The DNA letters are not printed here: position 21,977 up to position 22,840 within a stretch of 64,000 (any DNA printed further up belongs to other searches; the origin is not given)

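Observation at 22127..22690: Type-1 copper cupredoxin gene embedded inside a ferric-iron ABC transporter operon (fbpA-cupredoxin-fbpB-fbpC)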

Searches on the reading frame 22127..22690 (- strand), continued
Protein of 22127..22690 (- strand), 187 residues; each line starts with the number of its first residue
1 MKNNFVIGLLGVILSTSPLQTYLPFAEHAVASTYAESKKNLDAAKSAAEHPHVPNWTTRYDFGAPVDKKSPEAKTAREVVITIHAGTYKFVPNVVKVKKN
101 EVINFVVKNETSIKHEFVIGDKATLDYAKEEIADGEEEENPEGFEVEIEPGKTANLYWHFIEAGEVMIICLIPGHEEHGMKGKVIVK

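Call 31: find_homologous_proteins(query=A2, max_evalue=0.00001)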
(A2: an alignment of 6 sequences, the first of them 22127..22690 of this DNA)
Query A2 (6 sequences) (187 aa, profile of the alignment): 107 proteins with E <= 0.00001 among 8000 candidates.
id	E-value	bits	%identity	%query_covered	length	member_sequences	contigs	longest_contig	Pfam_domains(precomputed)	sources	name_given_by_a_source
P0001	6.8e-88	311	100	100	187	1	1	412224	PF00127.27,PF13473.13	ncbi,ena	-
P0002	9.1e-87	308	86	100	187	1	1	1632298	PF06525.18,PF00127.27,PF13473.13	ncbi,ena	-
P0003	8.5e-83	295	51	97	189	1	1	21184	PF07731.21,PF00127.27,PF13473.13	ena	-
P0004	2.8e-81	290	62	74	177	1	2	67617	PF07731.21,PF00127.27,PF13473.13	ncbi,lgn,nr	ncbi:MAG: cupredoxin domain-containing protein [Hydrotalea sp.]|nr:cupredoxin domain-containing prot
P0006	2.3e-78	280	45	66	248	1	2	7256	-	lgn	-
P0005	3.2e-69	250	48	71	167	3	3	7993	PF00127.27,PF13473.13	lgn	-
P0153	1.5e-23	101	34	66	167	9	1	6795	PF00127.27,PF13473.13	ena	-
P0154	2.2e-23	101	34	96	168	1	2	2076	PF07731.21,PF00127.27,PF13473.13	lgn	-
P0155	4.4e-23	100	38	70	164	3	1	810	PF00127.27,PF13473.13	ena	-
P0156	1.2e-22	98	36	84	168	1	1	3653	PF00127.27,PF13473.13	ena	-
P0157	1.5e-22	98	38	70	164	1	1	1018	PF00127.27,PF13473.13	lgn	-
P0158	2.7e-22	97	32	61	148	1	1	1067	PF00127.27,PF13473.13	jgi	jgi:uncharacterized cupredoxin-like copper-binding protein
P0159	2.7e-22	97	37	63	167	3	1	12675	PF00127.27,PF13473.13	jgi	jgi:uncharacterized cupredoxin-like copper-binding protein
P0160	3.2e-22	97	38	70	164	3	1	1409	PF00127.27,PF13473.13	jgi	-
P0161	3.3e-22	97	32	64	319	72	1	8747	PF00127.27,PF13473.13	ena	-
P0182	7.5e-20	89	37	67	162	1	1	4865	PF00127.27,PF13473.13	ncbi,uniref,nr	ncbi:cupredoxin family protein [Microvirga sp. Mcv34]|uniref:cupredoxin domain-containing protein n=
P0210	1.8e-18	85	35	68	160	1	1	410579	PF00127.27,PF13473.13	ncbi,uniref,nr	ncbi:cupredoxin family protein [Chelatococcus sp. SYSU_G07232]|uniref:Cupredoxin family protein n=1 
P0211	1.8e-18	85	34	61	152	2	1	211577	PF00127.27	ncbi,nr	ncbi:copper resistance protein [Afifella sp. IM 167]|nr:copper resistance protein [Afifella sp. IM 1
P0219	4.5e-18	84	37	61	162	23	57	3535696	PF00127.27,PF13473.13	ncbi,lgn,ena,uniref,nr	ncbi:cupredoxin family protein [Vibrio coralliilyticus]|uniref:cupredoxin domain-containing protein 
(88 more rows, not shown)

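Call 32: find_related_loci(query=A2, collection=metagenome_contigs, flank=6000)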
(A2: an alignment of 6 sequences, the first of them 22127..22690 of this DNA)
Query A2 (187 aa) in metagenome_contigs; peptide patterns used: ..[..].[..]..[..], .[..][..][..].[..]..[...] (x = any residue, [..] = any of these).
600 stretches matched a pattern, but none encodes a relative of the query by tblastn (E <= 1e-3).

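Call 33: find_encoding_contigs(protein=P0005, flank=8000, max_places=4)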
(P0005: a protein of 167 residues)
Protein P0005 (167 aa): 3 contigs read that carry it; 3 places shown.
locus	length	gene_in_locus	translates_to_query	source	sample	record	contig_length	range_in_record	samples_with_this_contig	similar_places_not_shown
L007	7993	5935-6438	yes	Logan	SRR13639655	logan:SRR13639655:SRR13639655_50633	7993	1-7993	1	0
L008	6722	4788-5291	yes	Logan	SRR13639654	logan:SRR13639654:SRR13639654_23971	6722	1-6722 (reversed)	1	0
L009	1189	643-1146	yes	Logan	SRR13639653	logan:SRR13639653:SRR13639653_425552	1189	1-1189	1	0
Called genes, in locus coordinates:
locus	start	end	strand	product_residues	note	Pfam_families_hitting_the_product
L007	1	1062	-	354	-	?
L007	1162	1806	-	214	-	PF00213:OSCP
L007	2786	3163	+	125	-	PF07750:GcrA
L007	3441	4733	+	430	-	PF00206:Lyase_1, PF10397:ADSL_C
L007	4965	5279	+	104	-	PF00829:Ribosomal_L21p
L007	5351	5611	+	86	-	PF01016:Ribosomal_L27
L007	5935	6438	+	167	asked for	PF13473:Cupredoxin_1 (weak), PF00127:Copper-bind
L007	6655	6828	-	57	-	-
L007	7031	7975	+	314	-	PF01218:Coprogen_oxidas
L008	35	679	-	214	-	PF00213:OSCP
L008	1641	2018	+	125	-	PF07750:GcrA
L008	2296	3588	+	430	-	PF00206:Lyase_1, PF10397:ADSL_C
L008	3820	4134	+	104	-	PF00829:Ribosomal_L21p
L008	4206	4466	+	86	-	PF01016:Ribosomal_L27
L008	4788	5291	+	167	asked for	PF13473:Cupredoxin_1 (weak), PF00127:Copper-bind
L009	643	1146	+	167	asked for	PF13473:Cupredoxin_1 (weak), PF00127:Copper-bind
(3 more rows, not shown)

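Call 34: find_encoding_contigs(protein=P0006, flank=8000, max_places=4)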
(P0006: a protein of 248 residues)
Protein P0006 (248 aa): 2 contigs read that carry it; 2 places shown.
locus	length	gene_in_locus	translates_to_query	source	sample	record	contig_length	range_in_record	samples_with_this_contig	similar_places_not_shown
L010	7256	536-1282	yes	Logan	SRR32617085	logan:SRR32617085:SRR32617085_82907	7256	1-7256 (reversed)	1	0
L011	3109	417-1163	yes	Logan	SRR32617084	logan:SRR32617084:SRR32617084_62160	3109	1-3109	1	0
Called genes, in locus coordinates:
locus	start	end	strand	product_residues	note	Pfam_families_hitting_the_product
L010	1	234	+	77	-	?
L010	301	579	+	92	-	PF01016:Ribosomal_L27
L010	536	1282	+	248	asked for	-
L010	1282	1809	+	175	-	PF00588:SpoU_methylase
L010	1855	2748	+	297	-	PF01218:Coprogen_oxidas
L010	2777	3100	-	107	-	-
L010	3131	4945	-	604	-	PF21710:Spt6_S1 (faint), PF00575:S1, PF23459:S1_RRP5 (weak), PF00575:S1, PF23459:S1_RRP5 (weak), PF00575:S1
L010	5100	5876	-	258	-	PF02224:Cytidylate_kin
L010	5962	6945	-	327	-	-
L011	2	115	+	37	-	?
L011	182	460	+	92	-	PF01016:Ribosomal_L27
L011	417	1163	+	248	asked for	-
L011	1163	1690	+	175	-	PF00588:SpoU_methylase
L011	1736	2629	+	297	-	PF01218:Coprogen_oxidas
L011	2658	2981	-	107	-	-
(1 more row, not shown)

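Call 46: predict_structure(alignment_id=A3)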
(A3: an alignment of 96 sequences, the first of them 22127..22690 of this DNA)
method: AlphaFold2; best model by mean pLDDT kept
length: 187 residues; sequences in the alignment: 96
mean_pLDDT: 83.8   pTM: 0.70
mean pLDDT of the five models: 83.8, 83.5, 83.1, 82.9, 82.5
residues with pLDDT >= 90: 118; 70-90: 13; 50-70: 50; < 50: 6
segments of 3 or more residues with pLDDT < 50: none
pLDDT, mean of each block of 10 residues (from residue 1): 57 55 55 58 60 73 94 98 97 98 98 97 94 82 91 98 97 96 98
secondary structure, 60 per line:
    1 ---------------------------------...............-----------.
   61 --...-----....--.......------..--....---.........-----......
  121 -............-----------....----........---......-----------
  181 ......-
elements in order: H34-48 E63-65 H71-74 E77-83 E94-97 E101-109 E115-120 H122-133 E145-148 E153-160 E164-169 E181-186

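Call 48: fold_search(model_id=the predicted structure, library=pdb)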
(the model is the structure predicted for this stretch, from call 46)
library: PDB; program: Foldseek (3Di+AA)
matches with E <= 10: 1585; with E <= 0.001: 669
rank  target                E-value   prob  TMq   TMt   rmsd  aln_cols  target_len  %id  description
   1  1qhq                  1.3e-09  1.00  0.53  0.68   4.1       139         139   20  AURACYANIN, A BLUE COPPER PROTEIN FROM THE GREEN THERMOPHILIC PHOTOSYNTHETIC BACTERIUM CHLOROFLEXUS AURANTIACUS (released 2001-03-07)
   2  4hcf_B                2.4e-09  1.00  0.44  0.82   5.1       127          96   28  Crystal Structure of Uncharacterized Cupredoxin-like Domain Protein Cupredoxin_1 with Copper Bound from Bacillus anthr (released 2012-10-17)
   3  4hcg_A                4.4e-09  1.00  0.44  0.84   2.0       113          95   29  Uncharacterized Cupredoxin-like Domain Protein Cupredoxin_1 with Zinc bound from Bacillus anthracis (released 2012-10-17)
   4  4hcf_A                6.1e-09  1.00  0.43  0.88   2.1       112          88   29  Crystal Structure of Uncharacterized Cupredoxin-like Domain Protein Cupredoxin_1 with Copper Bound from Bacillus anthr (released 2012-10-17)
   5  2aan                  1.0e-08  1.00  0.50  0.73   3.4       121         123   16  Auracyanin A: A "blue" copper protein from the green thermophilic photosynthetic bacterium,chloroflexus aurantiacus (released 2006-07-11)
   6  6kol                  1.1e-08  1.00  0.52  0.75   3.1       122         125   18  Crystal structure of auracyanin from photosynthetic bacterium Roseiflexus castenholzii (released 2020-01-29)
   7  4hci_A                1.4e-08  1.00  0.43  0.88   2.1       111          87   28  Uncharacterized Cupredoxin-like Domain Protein Cupredoxin_1 from Bacillus anthracis (released 2012-10-17)
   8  4hcg_B                3.2e-08  1.00  0.40  0.79   2.8       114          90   29  Uncharacterized Cupredoxin-like Domain Protein Cupredoxin_1 with Zinc bound from Bacillus anthracis (released 2012-10-17)
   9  5ndc_B                3.2e-08  1.00  0.42  0.46  10.9       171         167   18  Structure of ba3-type cytochrome c oxidase from Thermus thermophilus by serial femtosecond crystallography (released 2017-08-23)
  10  4hhg                  6.0e-08  1.00  0.45  0.62   4.0       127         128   18  Crystal structure of the Pseudomonas aeruginosa azurin, RuH107NO YOH109 (released 2012-11-21)
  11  2cua_A                6.0e-08  1.00  0.41  0.61   8.9       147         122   20  THE CUA DOMAIN OF CYTOCHROME BA3 FROM THERMUS THERMOPHILUS (released 1999-05-28)
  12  2qpe_B                6.0e-08  1.00  0.42  0.46  10.9       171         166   18  An unexpected outcome of surface-engineering an integral membrane protein: Improved crystallization of cytochrome ba3  (released 2007-12-11)
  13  7z3f_B                7.7e-08  1.00  0.45  0.65   5.0       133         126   16  Crystal structure of the cupredoxin AcoP from Acidithiobacillus ferrooxidans, oxidized form (released 2023-09-13)
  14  7tc5_A                8.2e-08  1.00  0.45  0.63   4.0       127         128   18  All Phe-Azurin variant - F15Y (released 2022-06-22)
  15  4hci_B                9.3e-08  1.00  0.44  0.85   2.2       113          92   29  Uncharacterized Cupredoxin-like Domain Protein Cupredoxin_1 from Bacillus anthracis (released 2012-10-17)
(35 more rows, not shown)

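Call 60: search_protein_families(library=ncbifam, proteins=[P0003, P0004, P0005, P0006, P0153, P0182, P0210, P0211, P0219, L006:7911-8408:+], max_evalue=0.00001)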
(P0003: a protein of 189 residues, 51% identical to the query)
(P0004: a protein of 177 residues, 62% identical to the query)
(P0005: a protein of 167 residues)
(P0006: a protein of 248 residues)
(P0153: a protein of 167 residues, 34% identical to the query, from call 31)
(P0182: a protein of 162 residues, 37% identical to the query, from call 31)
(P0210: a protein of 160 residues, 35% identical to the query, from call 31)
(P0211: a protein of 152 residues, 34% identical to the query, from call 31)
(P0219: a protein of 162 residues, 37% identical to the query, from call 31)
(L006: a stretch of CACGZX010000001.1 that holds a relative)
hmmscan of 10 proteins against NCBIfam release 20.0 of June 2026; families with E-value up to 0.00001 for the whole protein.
P0003 (189 aa): 3 families
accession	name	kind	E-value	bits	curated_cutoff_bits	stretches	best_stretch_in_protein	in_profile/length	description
NF051440.1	CuResCopIPSEAE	equivalog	3e-18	66.2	280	1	52-124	20-86/180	copper-resistant cuproprotein CopI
NF047895.1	CuResCopI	equivalog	2.2e-13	50.3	200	1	93-186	82-174/176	copper-resistant cuproprotein CopI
TIGR03095.1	rusti_cyanin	equivalog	2.1e-06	28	146.7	0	82-189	38-148/148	rusticyanin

P0004 (177 aa): 4 families
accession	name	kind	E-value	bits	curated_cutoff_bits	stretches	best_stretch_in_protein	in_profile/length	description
NF051440.1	CuResCopIPSEAE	equivalog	2.4e-18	66.5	280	1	39-112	19-86/180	copper-resistant cuproprotein CopI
NF047895.1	CuResCopI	equivalog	1e-13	51.4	200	1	81-174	82-174/176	copper-resistant cuproprotein CopI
TIGR03095.1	rusti_cyanin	equivalog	1.3e-07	32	146.7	1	77-177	49-148/148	rusticyanin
TIGR02656.1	cyanin_plasto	equivalog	1.1e-06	29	87.85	1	75-177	11-99/99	plastocyanin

P0005 (167 aa): 4 families
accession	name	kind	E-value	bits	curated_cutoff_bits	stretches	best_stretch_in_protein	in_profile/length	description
NF051440.1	CuResCopIPSEAE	equivalog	4.3e-21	75.5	280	2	19-109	11-92/180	copper-resistant cuproprotein CopI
NF047895.1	CuResCopI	equivalog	4.9e-13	49.2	200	1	51-164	61-174/176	copper-resistant cuproprotein CopI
TIGR03095.1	rusti_cyanin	equivalog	2.2e-07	31.2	146.7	1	74-167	54-148/148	rusticyanin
TIGR02656.1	cyanin_plasto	equivalog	1e-06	29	87.85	1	64-167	9-99/99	plastocyanin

P0006 (248 aa): 2 families
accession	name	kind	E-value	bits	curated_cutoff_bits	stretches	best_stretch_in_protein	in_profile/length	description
NF051440.1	CuResCopIPSEAE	equivalog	4.5e-11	42.8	280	0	115-188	27-94/180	copper-resistant cuproprotein CopI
NF047895.1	CuResCopI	equivalog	9e-08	32.1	200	1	127-235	60-167/176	copper-resistant cuproprotein CopI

P0153 (167 aa): 4 families
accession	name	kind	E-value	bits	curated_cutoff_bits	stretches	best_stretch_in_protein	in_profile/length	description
NF051440.1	CuResCopIPSEAE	equivalog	1.8e-31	109.3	280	2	42-113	25-95/180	copper-resistant cuproprotein CopI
NF047895.1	CuResCopI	equivalog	3.1e-20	72.6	200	1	48-164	56-174/176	copper-resistant cuproprotein CopI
TIGR03095.1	rusti_cyanin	equivalog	8.3e-09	35.8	146.7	1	73-167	52-148/148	rusticyanin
TIGR02656.1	cyanin_plasto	equivalog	2.1e-07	31.3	87.85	1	66-166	10-98/99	plastocyanin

P0182 (162 aa): 4 families
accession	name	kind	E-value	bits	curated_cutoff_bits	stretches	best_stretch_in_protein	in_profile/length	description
NF051440.1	CuResCopIPSEAE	equivalog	2.4e-32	112.1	280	2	111-161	128-178/180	copper-resistant cuproprotein CopI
NF047895.1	CuResCopI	equivalog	6e-24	84.8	200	1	35-159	51-174/176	copper-resistant cuproprotein CopI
TIGR02656.1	cyanin_plasto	equivalog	1.6e-09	38.1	87.85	1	54-162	3-99/99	plastocyanin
TIGR03095.1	rusti_cyanin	equivalog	1.3e-07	31.9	146.7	1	70-162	54-148/148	rusticyanin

P0210 (160 aa): 4 families
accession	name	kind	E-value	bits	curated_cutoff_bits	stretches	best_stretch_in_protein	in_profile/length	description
NF051440.1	CuResCopIPSEAE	equivalog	3e-29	102.1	280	2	14-107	7-96/180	copper-resistant cuproprotein CopI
NF047895.1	CuResCopI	equivalog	2.9e-20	72.8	200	1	37-157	55-174/176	copper-resistant cuproprotein CopI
TIGR02656.1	cyanin_plasto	equivalog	4.3e-10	39.9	87.85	1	51-159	2-98/99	plastocyanin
TIGR03095.1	rusti_cyanin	equivalog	4.3e-09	36.7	146.7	1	68-160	54-148/148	rusticyanin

P0211 (152 aa): 4 families
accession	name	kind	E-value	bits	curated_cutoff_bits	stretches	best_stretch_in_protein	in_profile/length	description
NF051440.1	CuResCopIPSEAE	equivalog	1.5e-25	90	280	2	102-151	129-178/180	copper-resistant cuproprotein CopI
NF047895.1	CuResCopI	equivalog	1.1e-19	70.8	200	1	6-149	30-174/176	copper-resistant cuproprotein CopI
TIGR02656.1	cyanin_plasto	equivalog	1.6e-08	34.8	87.85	1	43-152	2-99/99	plastocyanin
TIGR03095.1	rusti_cyanin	equivalog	1.2e-07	32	146.7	1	119-152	115-148/148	rusticyanin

P0219 (162 aa): 4 families
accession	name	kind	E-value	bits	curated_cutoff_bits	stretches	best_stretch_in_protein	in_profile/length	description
NF051440.1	CuResCopIPSEAE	equivalog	3.2e-31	108.5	280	2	36-109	25-97/180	copper-resistant cuproprotein CopI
NF047895.1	CuResCopI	equivalog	5e-27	94.8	200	1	1-159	1-175/176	copper-resistant cuproprotein CopI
TIGR03095.1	rusti_cyanin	equivalog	1.1e-06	28.9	146.7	1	67-160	52-147/148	rusticyanin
TIGR02656.1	cyanin_plasto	equivalog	1.2e-06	28.8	87.85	1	56-160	3-98/99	plastocyanin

L006:7911-8408:+ (165 aa): 2 families
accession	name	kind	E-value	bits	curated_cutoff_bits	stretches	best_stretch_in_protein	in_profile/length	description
NF051440.1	CuResCopIPSEAE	equivalog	1.3e-43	148.9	280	1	12-163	19-177/180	copper-resistant cuproprotein CopI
NF047895.1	CuResCopI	equivalog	1.5e-19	70.5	200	1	91-164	102-176/176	copper-resistant cuproprotein CopI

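Call 65: search_protein_families(library=pfam, proteins=[L003:10677-11753:+, L003:8543-10456:-], max_evalue=0.001)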
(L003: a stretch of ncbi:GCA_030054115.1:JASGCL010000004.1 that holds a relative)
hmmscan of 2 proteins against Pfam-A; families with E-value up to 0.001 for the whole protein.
L003:10677-11753:+ (358 aa): 3 families
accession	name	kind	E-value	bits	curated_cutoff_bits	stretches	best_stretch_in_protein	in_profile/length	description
PF13416.11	SBP_bac_8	-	4.2e-24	86.2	27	1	61-304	17-259/279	Bacterial extracellular solute-binding protein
PF01547.30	SBP_bac_1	-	4.3e-13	50.4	26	1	43-293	11-305/307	Bacterial extracellular solute-binding protein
PF13343.11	SBP_bac_6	-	1.1e-10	41.9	24.6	1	90-304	23-218/245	Bacterial extracellular solute-binding protein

L003:8543-10456:- (637 aa): 4 families
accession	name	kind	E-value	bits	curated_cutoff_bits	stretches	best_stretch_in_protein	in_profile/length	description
PF01179.26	Cu_amine_oxid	-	1.4e-139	466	27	1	219-623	1-406/407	Copper amine oxidase, enzyme domain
PF02728.21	Cu_amine_oxidN3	-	2.2e-16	60.4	22.6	1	103-199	4-98/100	Copper amine oxidase, N3 domain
PF02727.21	Cu_amine_oxidN2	-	2.3e-08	34.6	21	1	9-93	1-86/87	Copper amine oxidase, N2 domain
PF21994.1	AGAO-like_N2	-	3.6e-05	24.3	27.4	1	18-90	4-75/76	AGAO-like N2 domain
